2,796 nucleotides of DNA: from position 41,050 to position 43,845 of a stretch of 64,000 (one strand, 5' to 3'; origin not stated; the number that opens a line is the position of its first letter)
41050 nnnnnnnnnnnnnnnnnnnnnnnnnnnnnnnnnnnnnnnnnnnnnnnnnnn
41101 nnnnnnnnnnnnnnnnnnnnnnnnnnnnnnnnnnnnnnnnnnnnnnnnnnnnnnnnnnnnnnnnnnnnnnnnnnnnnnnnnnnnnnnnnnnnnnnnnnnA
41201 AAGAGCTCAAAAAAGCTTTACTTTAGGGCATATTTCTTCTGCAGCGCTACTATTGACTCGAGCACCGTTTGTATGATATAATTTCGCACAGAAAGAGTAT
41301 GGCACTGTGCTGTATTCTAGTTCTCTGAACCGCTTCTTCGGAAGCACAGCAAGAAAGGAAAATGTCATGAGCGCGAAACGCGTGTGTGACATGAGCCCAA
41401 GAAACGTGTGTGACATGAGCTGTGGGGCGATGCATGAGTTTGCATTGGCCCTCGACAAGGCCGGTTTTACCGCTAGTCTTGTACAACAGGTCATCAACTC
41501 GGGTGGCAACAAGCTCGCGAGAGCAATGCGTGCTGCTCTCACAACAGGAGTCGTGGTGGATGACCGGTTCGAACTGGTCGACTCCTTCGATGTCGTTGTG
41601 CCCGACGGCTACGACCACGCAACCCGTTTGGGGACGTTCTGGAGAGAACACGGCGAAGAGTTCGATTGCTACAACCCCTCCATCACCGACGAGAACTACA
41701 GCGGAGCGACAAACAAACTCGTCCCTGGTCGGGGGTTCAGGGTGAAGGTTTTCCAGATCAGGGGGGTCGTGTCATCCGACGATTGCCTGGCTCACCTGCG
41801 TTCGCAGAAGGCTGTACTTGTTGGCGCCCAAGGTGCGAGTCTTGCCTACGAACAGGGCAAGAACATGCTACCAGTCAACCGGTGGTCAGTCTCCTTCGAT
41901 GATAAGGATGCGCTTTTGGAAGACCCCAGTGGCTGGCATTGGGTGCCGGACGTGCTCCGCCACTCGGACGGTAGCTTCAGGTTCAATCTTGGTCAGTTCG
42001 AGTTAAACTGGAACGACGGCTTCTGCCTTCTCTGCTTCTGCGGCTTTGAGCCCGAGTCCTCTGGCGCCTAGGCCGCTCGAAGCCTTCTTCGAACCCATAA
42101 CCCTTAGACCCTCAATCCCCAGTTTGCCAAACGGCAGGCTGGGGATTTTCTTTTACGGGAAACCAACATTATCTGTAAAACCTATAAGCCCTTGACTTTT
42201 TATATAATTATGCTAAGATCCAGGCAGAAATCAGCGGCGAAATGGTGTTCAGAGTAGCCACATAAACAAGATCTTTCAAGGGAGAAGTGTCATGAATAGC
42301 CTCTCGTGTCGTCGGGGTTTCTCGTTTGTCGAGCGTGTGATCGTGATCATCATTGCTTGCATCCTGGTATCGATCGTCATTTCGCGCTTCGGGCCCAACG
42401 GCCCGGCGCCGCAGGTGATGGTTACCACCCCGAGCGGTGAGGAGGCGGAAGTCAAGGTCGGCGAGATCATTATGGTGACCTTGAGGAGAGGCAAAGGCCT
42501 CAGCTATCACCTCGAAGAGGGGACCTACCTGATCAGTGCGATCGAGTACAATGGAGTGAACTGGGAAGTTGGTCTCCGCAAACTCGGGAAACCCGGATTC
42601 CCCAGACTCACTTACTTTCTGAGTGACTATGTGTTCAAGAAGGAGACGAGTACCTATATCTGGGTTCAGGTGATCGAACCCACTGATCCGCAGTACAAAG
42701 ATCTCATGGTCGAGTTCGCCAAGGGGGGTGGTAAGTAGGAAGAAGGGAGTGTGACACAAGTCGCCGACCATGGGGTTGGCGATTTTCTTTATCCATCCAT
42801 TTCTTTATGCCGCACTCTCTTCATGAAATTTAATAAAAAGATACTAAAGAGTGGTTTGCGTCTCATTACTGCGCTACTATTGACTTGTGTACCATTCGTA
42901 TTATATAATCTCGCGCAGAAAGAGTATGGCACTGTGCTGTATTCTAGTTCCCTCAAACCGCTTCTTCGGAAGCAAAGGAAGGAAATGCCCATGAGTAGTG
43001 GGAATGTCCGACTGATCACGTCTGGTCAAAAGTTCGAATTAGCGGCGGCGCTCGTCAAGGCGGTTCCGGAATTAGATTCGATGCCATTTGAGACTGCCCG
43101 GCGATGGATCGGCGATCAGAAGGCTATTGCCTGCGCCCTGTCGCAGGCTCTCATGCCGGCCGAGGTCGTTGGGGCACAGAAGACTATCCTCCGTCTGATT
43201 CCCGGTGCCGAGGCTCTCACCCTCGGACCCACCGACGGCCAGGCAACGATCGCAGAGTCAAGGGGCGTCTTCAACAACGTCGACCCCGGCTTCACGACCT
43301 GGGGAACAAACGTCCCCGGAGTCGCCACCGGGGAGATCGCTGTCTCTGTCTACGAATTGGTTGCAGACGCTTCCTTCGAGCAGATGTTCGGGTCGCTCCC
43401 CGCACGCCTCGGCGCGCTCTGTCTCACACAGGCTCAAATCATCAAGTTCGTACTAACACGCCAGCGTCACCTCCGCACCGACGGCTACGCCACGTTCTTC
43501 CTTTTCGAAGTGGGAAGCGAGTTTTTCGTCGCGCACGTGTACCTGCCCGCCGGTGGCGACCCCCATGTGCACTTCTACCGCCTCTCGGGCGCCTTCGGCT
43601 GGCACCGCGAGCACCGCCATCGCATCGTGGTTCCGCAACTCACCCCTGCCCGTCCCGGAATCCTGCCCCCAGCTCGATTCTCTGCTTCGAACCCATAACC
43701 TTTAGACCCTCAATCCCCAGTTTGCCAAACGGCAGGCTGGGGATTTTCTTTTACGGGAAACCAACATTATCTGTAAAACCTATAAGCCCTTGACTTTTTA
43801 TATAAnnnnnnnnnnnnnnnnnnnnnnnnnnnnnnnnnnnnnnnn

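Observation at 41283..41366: Conserved structured 5' leader shared by P3 and P4 (also 42910-42990): candidate cis-regulatory RNA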

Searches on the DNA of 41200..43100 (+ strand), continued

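Call 96: search_with_rna_model(model_id=R1, sources=[L056, L057, L058, L059, L060, L061, L062, L063, L064, L065, L066, L067, L068, L069, L070, L071, L072, L073, L074, L075, L076, L077, L078, L079, L080, L081, L082, L083, L084, L085, L086, L087, L088, L089, L090, L091, L092, L093, L094, L095, L096, L097, L098, L099, L100, L101, L102, L103, L104, L105, L106, L107, L108, L109, L110, L111, L112, L113, L114, L115, L116, L117, L118, L119, L120, L121, L122, L123, L124, L125, L126, L127, L128, L129, L130, L131, L132, L133, L134, L135, L136, L137, L138], max_evalue=1)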
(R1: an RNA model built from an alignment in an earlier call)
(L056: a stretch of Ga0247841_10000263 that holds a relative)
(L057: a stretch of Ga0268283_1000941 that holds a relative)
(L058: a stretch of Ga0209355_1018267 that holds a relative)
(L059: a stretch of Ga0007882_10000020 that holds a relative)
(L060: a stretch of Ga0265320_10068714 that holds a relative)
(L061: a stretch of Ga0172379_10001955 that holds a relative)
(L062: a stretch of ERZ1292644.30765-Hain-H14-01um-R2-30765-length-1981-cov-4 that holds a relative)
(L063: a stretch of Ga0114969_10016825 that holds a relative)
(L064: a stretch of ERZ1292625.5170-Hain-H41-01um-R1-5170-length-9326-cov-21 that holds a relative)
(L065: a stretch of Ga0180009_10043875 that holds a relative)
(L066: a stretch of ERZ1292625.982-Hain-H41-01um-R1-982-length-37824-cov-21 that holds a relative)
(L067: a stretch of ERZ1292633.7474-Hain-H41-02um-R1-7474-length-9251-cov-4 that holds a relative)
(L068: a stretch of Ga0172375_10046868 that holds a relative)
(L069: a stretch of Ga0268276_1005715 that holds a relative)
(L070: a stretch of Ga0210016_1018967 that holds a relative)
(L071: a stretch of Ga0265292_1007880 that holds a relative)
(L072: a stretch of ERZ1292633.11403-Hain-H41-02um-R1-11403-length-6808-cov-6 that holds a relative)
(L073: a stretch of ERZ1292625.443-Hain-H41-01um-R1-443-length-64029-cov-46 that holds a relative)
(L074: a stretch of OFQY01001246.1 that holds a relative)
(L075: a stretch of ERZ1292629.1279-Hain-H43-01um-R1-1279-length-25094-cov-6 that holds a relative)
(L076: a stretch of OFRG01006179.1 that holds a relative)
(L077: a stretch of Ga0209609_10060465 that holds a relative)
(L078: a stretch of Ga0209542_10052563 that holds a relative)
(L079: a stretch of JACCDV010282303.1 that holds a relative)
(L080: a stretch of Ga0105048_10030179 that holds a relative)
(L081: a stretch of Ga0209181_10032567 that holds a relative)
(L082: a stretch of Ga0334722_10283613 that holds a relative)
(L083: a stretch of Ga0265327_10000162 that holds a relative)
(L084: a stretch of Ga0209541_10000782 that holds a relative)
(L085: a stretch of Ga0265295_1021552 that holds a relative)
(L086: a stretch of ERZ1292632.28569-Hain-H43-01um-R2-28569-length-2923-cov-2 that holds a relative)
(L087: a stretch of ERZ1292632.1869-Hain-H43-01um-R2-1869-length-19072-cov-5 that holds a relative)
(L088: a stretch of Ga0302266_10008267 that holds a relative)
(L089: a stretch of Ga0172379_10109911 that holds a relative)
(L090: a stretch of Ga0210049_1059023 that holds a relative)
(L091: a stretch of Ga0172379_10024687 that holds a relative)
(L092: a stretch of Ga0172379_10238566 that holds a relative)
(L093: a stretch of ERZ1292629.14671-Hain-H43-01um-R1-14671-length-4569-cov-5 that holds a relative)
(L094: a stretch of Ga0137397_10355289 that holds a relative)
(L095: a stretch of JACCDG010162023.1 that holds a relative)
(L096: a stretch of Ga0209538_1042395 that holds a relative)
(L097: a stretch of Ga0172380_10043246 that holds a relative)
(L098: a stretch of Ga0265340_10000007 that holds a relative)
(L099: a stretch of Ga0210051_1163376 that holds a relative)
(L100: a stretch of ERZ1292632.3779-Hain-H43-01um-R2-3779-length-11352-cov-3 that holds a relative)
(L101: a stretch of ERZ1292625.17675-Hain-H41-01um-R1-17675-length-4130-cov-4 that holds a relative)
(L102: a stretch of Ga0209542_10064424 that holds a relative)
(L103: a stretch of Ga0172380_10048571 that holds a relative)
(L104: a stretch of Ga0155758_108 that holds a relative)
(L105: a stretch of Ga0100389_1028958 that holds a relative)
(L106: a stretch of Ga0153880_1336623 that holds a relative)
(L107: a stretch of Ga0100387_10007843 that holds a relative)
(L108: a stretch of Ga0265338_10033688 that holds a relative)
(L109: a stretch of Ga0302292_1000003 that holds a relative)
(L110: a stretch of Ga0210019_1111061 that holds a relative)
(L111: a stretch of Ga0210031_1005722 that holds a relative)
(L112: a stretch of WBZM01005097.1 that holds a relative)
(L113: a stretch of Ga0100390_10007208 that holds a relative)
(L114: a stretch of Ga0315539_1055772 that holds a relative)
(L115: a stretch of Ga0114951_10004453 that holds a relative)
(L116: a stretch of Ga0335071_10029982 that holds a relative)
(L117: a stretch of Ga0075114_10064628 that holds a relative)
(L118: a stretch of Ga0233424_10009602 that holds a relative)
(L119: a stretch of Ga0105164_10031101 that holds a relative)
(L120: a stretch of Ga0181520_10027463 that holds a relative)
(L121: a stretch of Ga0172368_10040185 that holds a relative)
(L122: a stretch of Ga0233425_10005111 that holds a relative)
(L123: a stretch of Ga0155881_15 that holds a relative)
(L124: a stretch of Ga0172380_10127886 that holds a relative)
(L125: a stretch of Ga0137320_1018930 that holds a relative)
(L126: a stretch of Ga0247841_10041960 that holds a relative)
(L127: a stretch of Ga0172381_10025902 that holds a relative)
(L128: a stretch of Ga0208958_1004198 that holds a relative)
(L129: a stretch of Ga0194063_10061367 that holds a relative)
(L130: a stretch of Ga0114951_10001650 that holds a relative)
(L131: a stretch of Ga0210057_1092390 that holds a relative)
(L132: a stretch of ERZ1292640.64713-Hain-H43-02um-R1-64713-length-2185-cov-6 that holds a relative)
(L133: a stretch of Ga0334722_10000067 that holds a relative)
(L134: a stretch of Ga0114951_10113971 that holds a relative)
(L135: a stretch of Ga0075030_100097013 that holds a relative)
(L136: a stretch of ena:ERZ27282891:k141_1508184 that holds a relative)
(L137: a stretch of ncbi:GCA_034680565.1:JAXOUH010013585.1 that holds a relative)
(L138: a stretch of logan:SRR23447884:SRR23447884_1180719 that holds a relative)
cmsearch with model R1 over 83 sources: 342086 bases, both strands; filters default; matches with E-value up to 1: 2.
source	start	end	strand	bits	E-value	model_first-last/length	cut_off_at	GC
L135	1606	1639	+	21.5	0.026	1-47/47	no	0.5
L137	2932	2979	+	20.8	0.037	1-47/47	no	0.5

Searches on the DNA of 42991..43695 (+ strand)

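Call 48: search_rna_families(sources=[L061, L072, L130, L085, L074, L062, L057, L096, L108, L126, L080, L093, L099, L110, L117, L087], threshold=evalue, max_evalue=1)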
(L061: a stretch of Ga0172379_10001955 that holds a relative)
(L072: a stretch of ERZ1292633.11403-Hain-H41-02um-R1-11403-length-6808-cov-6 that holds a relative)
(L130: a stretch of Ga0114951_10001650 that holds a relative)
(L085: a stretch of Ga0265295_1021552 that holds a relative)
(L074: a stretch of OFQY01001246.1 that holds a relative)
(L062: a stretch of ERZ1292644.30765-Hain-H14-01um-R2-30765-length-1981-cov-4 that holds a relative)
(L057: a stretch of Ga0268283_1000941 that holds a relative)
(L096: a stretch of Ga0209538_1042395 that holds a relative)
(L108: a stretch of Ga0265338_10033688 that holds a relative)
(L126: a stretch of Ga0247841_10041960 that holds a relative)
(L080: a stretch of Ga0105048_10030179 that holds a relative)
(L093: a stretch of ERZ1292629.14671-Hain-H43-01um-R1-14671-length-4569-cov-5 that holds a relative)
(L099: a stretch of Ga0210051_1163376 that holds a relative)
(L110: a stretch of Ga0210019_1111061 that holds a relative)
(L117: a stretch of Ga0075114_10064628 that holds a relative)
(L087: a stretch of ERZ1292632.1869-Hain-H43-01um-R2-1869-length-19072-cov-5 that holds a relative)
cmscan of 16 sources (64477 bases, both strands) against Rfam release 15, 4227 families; matches with E-value up to 1: 12.
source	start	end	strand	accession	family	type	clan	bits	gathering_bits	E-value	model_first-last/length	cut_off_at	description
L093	1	286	+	RF02541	LSU_rRNA_bacteria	Gene; rRNA;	CL00112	176.5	50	7.4e-54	2622-2925/2925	5'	Bacterial large subunit ribosomal RNA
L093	431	548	+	RF00001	5S_rRNA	Gene; rRNA;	CL00113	81.3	38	1.1e-15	1-120/120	no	5S ribosomal RNA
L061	2575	2647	+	RF00005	tRNA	Gene; tRNA;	CL00001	71.4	29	1.3e-13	1-71/71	no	tRNA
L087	2576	2646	+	RF00005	tRNA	Gene; tRNA;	CL00001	60.8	29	1.1e-10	1-71/71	no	tRNA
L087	4881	4951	-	RF00005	tRNA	Gene; tRNA;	CL00001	60.4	29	1.4e-10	1-71/71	no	tRNA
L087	5904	5974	+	RF00005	tRNA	Gene; tRNA;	CL00001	58.1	29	5.8e-10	1-71/71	no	tRNA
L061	6254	6340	+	RF00005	tRNA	Gene; tRNA;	CL00001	55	29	4.2e-09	1-71/71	no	tRNA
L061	6289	6340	-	RF04351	Plastid-psbl-rps4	Cis-reg;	-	31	68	0.016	1-53/53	no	Plastid-psbl-rps4 3UTR RNA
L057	658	747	+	RF00125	IS128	Gene; sRNA;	-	28.2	80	0.1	125-198/209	no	IS128 RNA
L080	3138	3191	+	RF02399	NsiR1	Gene; sRNA;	-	25.9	39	0.69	1-60/60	no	Nitrogen stress-induced RNA 1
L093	1489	1562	-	RF01898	mir-363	Gene; miRNA;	CL00110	24.4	58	0.39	1-80/80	no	mir-363 microRNA precursor family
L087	1395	1462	-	RF02089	CLRN1-AS1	Gene; lncRNA;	-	20.2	48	0.79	1-79/79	no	CLRN1 antisense RNA 1 conserved region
